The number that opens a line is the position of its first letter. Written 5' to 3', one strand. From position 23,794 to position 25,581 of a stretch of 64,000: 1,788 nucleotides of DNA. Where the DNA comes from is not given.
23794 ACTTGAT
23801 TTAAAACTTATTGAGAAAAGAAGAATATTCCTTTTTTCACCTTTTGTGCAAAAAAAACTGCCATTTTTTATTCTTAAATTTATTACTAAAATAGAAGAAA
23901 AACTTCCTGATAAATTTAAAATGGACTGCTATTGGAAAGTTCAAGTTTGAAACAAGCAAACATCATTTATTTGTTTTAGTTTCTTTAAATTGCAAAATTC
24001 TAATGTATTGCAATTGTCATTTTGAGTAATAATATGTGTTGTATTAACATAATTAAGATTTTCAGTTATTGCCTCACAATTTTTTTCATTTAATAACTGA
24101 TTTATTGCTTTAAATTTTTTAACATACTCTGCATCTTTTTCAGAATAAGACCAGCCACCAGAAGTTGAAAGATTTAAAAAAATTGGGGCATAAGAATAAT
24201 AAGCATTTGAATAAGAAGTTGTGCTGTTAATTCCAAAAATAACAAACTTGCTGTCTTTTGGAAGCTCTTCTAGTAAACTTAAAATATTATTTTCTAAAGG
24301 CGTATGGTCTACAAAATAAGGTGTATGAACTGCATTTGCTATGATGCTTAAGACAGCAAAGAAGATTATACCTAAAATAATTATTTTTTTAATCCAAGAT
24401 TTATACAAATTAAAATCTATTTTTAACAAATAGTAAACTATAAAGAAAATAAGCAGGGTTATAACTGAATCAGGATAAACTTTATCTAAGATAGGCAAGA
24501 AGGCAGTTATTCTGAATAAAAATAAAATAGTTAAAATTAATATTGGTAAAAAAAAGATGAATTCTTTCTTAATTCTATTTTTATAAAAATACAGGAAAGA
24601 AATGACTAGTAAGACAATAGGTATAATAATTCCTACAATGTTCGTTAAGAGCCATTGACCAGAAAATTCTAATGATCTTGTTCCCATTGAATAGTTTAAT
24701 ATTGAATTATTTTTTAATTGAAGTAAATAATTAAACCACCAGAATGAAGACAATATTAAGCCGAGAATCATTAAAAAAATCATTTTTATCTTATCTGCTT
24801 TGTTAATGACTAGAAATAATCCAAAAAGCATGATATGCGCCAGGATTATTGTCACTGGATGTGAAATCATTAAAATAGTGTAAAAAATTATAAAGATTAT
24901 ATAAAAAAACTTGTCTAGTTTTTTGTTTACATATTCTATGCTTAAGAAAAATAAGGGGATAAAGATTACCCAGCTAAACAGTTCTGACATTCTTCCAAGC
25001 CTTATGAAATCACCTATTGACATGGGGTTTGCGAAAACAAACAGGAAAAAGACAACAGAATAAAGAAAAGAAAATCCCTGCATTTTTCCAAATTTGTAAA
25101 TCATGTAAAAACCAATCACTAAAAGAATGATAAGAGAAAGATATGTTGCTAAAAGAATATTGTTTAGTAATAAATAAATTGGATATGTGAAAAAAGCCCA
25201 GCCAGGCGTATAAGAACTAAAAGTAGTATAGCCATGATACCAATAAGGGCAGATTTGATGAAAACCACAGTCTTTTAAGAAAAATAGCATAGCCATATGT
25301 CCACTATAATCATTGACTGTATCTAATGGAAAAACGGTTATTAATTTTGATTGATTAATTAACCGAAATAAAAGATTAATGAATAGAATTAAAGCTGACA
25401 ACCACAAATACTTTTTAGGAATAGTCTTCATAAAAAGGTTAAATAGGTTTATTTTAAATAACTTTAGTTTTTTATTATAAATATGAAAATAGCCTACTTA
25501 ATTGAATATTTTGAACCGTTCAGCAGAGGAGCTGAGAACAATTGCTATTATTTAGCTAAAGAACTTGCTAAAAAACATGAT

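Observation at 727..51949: Exceptionally large (~50 kb) contiguous glycosylation island with AglB, AglH-like initiator, two flippases, three GT-C enzymes and at least 14 GT2/GT4 genes in an apparently small-genome archaeon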

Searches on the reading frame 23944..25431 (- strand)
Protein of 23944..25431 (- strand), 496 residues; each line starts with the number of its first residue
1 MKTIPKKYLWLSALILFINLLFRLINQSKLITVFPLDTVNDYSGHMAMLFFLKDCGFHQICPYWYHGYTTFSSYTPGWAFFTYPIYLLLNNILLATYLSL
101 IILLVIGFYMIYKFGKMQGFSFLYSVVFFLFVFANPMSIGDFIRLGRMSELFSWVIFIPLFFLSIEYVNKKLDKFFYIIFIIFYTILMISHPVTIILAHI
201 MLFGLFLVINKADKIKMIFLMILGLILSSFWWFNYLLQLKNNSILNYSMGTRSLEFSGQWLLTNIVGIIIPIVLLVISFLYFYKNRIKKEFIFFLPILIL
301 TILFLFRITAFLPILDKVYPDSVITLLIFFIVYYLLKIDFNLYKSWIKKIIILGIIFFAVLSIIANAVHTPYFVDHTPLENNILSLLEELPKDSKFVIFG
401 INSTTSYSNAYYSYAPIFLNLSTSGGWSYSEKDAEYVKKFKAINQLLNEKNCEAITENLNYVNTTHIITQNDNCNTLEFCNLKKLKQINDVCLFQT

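Call 5: search_protein_families(library=pfam, proteins=[window:23944-25431:-], max_evalue=0.001)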
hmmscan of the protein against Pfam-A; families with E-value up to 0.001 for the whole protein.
window:23944-25431:- (496 aa): 0 families

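Call 11: search_protein_families(library=ncbifam, proteins=[window:23944-25431:-], max_evalue=0.00001)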
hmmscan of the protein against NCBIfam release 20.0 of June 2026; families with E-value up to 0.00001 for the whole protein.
window:23944-25431:- (496 aa): 0 families

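Call 51: find_homologous_proteins(query=window:23944-25431:-, max_evalue=0.001)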
Query window:23944-25431:- (496 aa): 63 proteins with E <= 0.001 among 8000 candidates.
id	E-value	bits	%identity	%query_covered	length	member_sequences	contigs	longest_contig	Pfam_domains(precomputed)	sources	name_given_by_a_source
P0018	0.0e+0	1077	100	100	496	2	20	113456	-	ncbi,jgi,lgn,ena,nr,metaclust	ncbi:hypothetical protein J4405_01315 [Candidatus Woesearchaeota archaeon]|nr:hypothetical protein [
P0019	2.7e-161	556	55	97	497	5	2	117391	-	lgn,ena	-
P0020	5.8e-151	522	51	100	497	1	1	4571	-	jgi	-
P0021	1.5e-133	465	100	44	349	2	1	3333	PF04443.18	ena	-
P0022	2.8e-124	434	45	99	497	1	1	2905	PF10131.16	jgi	jgi:hypothetical protein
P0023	1.1e-119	419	41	99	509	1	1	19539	-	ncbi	-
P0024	1.2e-119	419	43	100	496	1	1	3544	-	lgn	-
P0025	1.6e-119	418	44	99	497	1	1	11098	-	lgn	-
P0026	3.6e-119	417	41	100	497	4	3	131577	PF10131.16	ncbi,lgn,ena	ncbi:MAG: 6-pyruvoyl-tetrahydropterin synthase-related protein [Nanoarchaeota archaeon]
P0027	3.6e-119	417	43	99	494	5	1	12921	-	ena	-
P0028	2.3e-116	408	42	99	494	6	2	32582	PF10131.16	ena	-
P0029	1.0e-113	399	43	99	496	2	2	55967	-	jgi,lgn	-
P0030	1.4e-113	399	41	100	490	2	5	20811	-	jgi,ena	-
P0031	1.8e-113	399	42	100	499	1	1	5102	-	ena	-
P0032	6.9e-113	397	41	100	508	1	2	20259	-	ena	-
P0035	2.2e-110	388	39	99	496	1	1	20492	PF10131.16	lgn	-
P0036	2.4e-110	388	41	100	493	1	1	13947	PF10131.16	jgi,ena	-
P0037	3.3e-110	388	40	99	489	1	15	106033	-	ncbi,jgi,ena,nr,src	ncbi:hypothetical protein J4446_03020 [Candidatus Woesearchaeota archaeon]|nr:hypothetical protein [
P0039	3.7e-106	374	42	97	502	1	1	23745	PF10131.16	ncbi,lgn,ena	-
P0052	7.4e-101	357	38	100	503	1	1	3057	PF10131.16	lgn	-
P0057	1.0e-99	353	38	100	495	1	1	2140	PF10131.16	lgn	-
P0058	6.0e-98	347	39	99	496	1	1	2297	PF10131.16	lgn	-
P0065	6.9e-89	317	36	99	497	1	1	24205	PF10131.16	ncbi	-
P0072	7.8e-79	284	34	97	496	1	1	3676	PF10131.16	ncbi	-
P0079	8.1e-55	205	40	53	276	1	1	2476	PF10131.16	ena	-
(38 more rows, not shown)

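Call 61: predict_structure(alignment_id=A1)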
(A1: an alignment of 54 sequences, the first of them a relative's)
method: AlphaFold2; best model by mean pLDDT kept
length: 496 residues; sequences in the alignment: 54
mean_pLDDT: 94.9   pTM: 0.94
mean pLDDT of the five models: 94.9, 94.8, 94.4, 94.2, 94.1
residues with pLDDT >= 90: 446; 70-90: 48; 50-70: 1; < 50: 1
segments of 3 or more residues with pLDDT < 50: none
pLDDT, mean of each block of 10 residues (from residue 1): 78 97 98 93 97 97 91 95 98 99 99 96 97 97 97 99 97 98 98 97 98 98 98 89 85 92 95 97 87 98 98 95 98 94 91 95 94 96 98 93 89 97 89 89 92 96 96 94 97 97
secondary structure, 60 per line:
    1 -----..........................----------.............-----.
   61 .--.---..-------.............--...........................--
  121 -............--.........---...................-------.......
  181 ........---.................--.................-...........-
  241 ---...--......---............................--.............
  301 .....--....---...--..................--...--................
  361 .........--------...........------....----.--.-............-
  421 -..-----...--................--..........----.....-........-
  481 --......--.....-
elements in order: H6-31 H42-54 H77-89 H92-118 H122-133 H136-144 H148-166 H174-188 H192-208 H211-227 H229-239 H249-254 H258-285 H288-305 H308-311 H320-337 H345-369 H378-388 E395-398 H408-419 H434-449 H452-461 E466-470 H472-479 E483-488 E491-495

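Call 65: fold_search(model_id=the predicted structure, library=pdb)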
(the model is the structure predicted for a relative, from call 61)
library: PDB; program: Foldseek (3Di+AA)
matches with E <= 10: 175; with E <= 0.001: 21
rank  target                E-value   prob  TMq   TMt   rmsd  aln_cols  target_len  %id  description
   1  8age_A                3.7e-06  1.00  0.62  0.50   8.9       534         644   12  Structure of yeast oligosaccharylransferase complex with acceptor peptide bound (released 2022-12-07)
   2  8pn9_A                5.0e-06  1.00  0.56  0.44   9.3       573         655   12  Structure of human oligosaccharyltransferase OST-A complex bound to NGI-1 (released 2024-05-08)
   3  6c26_A                5.7e-06  1.00  0.59  0.47  10.1       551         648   12  The Cryo-EM structure of a eukaryotic oligosaccharyl transferase complex (released 2018-01-31)
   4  8agb_A                1.1e-05  1.00  0.59  0.48   9.7       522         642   12  Structure of yeast oligosaccharylransferase complex with lipid-linked oligosaccharide bound (released 2022-12-07)
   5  6s7t_A                1.5e-05  1.00  0.57  0.42  11.7       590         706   12  Cryo-EM structure of human oligosaccharyltransferase complex OST-B (released 2019-12-18)
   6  6w98_A                1.7e-05  1.00  0.61  0.27   6.9       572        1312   14  Single-Particle Cryo-EM Structure of Arabinofuranosyltransferase AftD from Mycobacteria (released 2020-05-13)
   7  3waj                  2.5e-05  1.00  0.56  0.38   9.2       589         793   11  Crystal structure of the Archaeoglobus fulgidus oligosaccharyltransferase (O29867_ARCFU) complex with Zn and sulfate (released 2013-10-30)
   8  6ezn_F                2.9e-05  1.00  0.58  0.46  11.7       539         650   11  Cryo-EM structure of the yeast oligosaccharyltransferase (OST) complex (released 2018-01-17)
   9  7zli_A                2.9e-05  1.00  0.45  0.36  11.6       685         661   11  Cryo-EM structure of C-mannosyltransferase CeDPY19, in complex with Dol25-P-Man and bound to CMT2-Fab and anti-Fab nan (released 2023-01-11)
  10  7zlh_A                4.2e-05  1.00  0.44  0.36  11.7       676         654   10  Cryo-EM structure of C-mannosyltransferase CeDPY19, in apo state, bound to CMT2-Fab and anti-Fab nanobody (released 2023-01-11)
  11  6wby                  5.4e-05  1.00  0.61  0.28   7.0       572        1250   13  Single-Particle Cryo-EM Structure of Arabinofuranosyltransferase AftD from Mycobacteria, Mutant R1389S Class 2 (released 2020-05-13)
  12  5gmy_A                5.9e-05  1.00  0.56  0.36   9.8       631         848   11  Crystal structure of the Archaeoglobus fulgidus oligosaccharyltransferase (O29867_ARCFU) tethered with an acceptor pep (released 2017-02-01)
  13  8agc_A                6.2e-05  1.00  0.61  0.45  10.5       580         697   12  Structure of yeast oligosaccharylransferase complex with lipid-linked oligosaccharide and non-acceptor peptide bound (released 2022-12-07)
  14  8if8_C                1.2e-04  1.00  0.57  0.49   7.2       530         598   12  Arabinosyltransferase AftA (released 2023-05-31)
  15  3wak                  1.9e-04  1.00  0.57  0.36  10.2       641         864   11  Crystal structure of the Archaeoglobus fulgidus oligosaccharyltransferase (O29867_ARCFU) in the apo form (released 2013-10-30)
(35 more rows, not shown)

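Call 78: find_encoding_contigs(protein=P0019, flank=10000, max_places=1)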
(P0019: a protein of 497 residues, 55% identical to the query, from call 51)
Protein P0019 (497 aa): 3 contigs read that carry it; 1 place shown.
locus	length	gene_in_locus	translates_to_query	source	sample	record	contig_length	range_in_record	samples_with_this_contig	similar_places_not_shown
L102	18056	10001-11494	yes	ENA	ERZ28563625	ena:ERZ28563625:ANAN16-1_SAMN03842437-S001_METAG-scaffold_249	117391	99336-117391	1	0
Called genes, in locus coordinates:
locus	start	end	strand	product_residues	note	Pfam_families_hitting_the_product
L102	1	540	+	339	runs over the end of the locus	PF00953:Glycos_transf_4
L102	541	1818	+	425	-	PF01943:Polysacc_synt, PF13440:Polysacc_synt_3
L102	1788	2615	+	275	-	PF00535:Glycos_transf_2, PF10111:Glyco_tranf_2_2, PF13641:Glyco_tranf_2_3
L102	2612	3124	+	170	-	PF08241:Methyltransf_11, PF13489:Methyltransf_23 (weak)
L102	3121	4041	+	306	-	PF13641:Glyco_tranf_2_3, PF00535:Glycos_transf_2 (weak), PF10111:Glyco_tranf_2_2 (faint), PF13632:Glyco_trans_2_3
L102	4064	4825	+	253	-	-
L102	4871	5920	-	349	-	PF01073:3Beta_HSD, PF01370:Epimerase, PF02719:Polysacc_synt_2, PF04321:RmlD_sub_bind, PF05368:NmrA (weak), PF13460:NAD_binding_10, PF16363:GDP_Man_Dehyd, PF07993:NAD_binding_4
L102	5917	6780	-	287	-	PF01370:Epimerase, PF04321:RmlD_sub_bind, PF16363:GDP_Man_Dehyd, PF02719:Polysacc_synt_2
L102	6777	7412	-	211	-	PF00908:dTDP_sugar_isom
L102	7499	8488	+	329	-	PF00535:Glycos_transf_2, PF13641:Glyco_tranf_2_3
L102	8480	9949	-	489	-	PF02366:PMT, PF13231:PMT_2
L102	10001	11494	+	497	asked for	-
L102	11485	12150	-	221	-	PF13489:Methyltransf_23, PF05148:Methyltransf_8 (weak), PF07021:MetW, PF13649:Methyltransf_25, PF13847:Methyltransf_31, PF08241:Methyltransf_11, PF08242:Methyltransf_12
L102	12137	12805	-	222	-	PF01066:CDP-OH_P_transf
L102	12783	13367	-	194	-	PF08242:Methyltransf_12 (faint), PF13649:Methyltransf_25 (weak)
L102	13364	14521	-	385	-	PF01041:DegT_DnrJ_EryC1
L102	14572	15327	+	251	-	PF00483:NTP_transferase, PF12804:NTP_transf_3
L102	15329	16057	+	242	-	PF00535:Glycos_transf_2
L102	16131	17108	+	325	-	PF01073:3Beta_HSD, PF01370:Epimerase, PF02719:Polysacc_synt_2, PF04321:RmlD_sub_bind, PF05368:NmrA (weak), PF13460:NAD_binding_10, PF16363:GDP_Man_Dehyd, PF07993:NAD_binding_4 (weak)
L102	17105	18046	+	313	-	PF13489:Methyltransf_23, PF08241:Methyltransf_11, PF08242:Methyltransf_12, PF13649:Methyltransf_25, PF13847:Methyltransf_31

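Call 79: find_encoding_contigs(protein=P0037, flank=10000, max_places=1)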
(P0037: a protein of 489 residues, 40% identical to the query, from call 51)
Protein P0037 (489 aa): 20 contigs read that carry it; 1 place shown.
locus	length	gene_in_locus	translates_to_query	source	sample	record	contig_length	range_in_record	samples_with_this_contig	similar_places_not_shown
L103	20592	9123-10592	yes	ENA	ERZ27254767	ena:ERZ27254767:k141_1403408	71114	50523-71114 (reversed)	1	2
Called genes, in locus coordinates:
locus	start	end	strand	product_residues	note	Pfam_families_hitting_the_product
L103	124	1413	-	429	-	PF02788:RuBisCO_large_N, PF00016:RuBisCO_large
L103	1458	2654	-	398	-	-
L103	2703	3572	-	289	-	PF00535:Glycos_transf_2, PF13641:Glyco_tranf_2_3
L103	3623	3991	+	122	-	-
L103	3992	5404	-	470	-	PF01008:IF-2B, PF00702:Hydrolase, PF13419:HAD_2, PF13242:Hydrolase_like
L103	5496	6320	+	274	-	PF01944:SpoIIM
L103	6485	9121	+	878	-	PF02516:STT3, PF10034:Dpy19 (faint), PF21436:STT3-PglB_core (weak)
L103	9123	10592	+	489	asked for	-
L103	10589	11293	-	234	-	PF00535:Glycos_transf_2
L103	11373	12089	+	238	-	PF00483:NTP_transferase, PF12804:NTP_transf_3 (weak)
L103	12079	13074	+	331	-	PF01073:3Beta_HSD, PF01370:Epimerase, PF02719:Polysacc_synt_2, PF04321:RmlD_sub_bind, PF07993:NAD_binding_4, PF13460:NAD_binding_10 (faint), PF16363:GDP_Man_Dehyd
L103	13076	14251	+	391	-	PF01041:DegT_DnrJ_EryC1, PF00155:Aminotran_1_2 (weak)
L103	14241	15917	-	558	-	PF13231:PMT_2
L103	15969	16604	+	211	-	-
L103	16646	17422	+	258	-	PF00483:NTP_transferase, PF12804:NTP_transf_3 (weak)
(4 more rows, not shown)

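Call 80: find_encoding_contigs(protein=P0026, flank=10000, max_places=1)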
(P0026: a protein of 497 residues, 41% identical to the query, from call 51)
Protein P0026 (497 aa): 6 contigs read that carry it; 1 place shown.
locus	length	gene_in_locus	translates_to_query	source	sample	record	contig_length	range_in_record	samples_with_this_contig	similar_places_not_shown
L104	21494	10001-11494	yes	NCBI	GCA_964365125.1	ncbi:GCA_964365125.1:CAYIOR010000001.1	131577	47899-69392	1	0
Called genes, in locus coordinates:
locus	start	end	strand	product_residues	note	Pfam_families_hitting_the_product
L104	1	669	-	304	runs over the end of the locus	PF01073:3Beta_HSD, PF01370:Epimerase, PF02719:Polysacc_synt_2, PF04321:RmlD_sub_bind, PF05368:NmrA (weak), PF07993:NAD_binding_4, PF13460:NAD_binding_10, PF16363:GDP_Man_Dehyd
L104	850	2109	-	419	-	PF08421:Methyltransf_13, PF13489:Methyltransf_23, PF08241:Methyltransf_11 (weak), PF08242:Methyltransf_12 (faint), PF13649:Methyltransf_25 (faint), PF08484:Methyltransf_14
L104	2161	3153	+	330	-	PF01073:3Beta_HSD, PF01370:Epimerase, PF02719:Polysacc_synt_2, PF04321:RmlD_sub_bind, PF07993:NAD_binding_4 (faint), PF13460:NAD_binding_10 (weak), PF16363:GDP_Man_Dehyd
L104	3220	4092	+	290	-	PF00483:NTP_transferase, PF12804:NTP_transf_3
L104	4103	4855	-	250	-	PF01066:CDP-OH_P_transf (weak)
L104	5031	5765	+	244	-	PF00483:NTP_transferase, PF12804:NTP_transf_3, PF20202:DUF6564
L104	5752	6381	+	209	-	PF08433:KTI12, PF13671:AAA_33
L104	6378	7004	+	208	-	PF00300:His_Phos_1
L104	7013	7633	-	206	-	PF00702:Hydrolase, PF13419:HAD_2, PF13242:Hydrolase_like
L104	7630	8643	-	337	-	PF01408:GFO_IDH_MocA, PF02894:GFO_IDH_MocA_C, PF22725:GFO_IDH_MocA_C3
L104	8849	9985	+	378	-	PF13439:Glyco_transf_4, PF00534:Glycos_transf_1, PF13692:Glyco_trans_1_4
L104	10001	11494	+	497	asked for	PF10131:PTPS_related (weak)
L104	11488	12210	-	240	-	PF00483:NTP_transferase, PF12804:NTP_transf_3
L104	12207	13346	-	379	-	PF00465:Fe-ADH, PF13685:Fe-ADH_2, PF25137:ADH_Fe_C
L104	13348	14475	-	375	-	PF02776:TPP_enzyme_N, PF02775:TPP_enzyme_C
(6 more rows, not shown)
